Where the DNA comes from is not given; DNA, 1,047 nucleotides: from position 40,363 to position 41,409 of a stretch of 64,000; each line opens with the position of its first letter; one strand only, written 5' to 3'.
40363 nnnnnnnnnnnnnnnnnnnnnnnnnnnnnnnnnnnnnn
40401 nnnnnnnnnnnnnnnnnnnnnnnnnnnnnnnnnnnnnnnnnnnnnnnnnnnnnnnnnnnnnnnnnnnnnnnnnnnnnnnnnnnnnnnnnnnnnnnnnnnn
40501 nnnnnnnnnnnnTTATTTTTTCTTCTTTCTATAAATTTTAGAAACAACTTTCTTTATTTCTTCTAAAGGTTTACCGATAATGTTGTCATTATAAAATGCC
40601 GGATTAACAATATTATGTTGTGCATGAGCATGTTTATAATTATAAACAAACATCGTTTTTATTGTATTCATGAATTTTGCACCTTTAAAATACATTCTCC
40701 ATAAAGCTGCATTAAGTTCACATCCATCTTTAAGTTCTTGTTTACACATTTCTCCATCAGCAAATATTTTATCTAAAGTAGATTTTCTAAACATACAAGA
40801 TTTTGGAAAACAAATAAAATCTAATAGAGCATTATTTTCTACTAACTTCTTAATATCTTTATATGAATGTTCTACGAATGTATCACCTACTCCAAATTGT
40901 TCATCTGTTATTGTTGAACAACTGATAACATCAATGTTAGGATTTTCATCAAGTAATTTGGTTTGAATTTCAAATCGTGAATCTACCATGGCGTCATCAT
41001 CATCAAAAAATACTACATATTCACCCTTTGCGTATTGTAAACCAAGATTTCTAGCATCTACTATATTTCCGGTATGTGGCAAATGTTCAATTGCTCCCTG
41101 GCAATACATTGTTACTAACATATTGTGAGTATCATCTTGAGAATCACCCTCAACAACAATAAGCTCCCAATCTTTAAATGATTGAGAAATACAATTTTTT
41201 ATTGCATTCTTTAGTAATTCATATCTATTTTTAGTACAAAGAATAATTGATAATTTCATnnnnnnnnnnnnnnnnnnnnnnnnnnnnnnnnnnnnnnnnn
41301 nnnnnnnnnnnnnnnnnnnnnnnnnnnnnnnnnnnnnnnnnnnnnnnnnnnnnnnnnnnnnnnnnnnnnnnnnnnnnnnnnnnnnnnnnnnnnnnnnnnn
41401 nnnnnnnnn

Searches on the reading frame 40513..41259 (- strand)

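Call 48: search_protein_families(library=phrogs, proteins=[window:40513-41259:-], max_evalue=0.0001)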
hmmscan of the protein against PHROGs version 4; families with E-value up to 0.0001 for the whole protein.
window:40513-41259:- (248 aa): 1 family
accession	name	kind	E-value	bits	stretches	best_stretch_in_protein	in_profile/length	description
phrog_22739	-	moron, auxiliary metabolic gene and host takeover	4.7e-10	40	1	2-165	3-168/327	GtrB-like O-antigen conversion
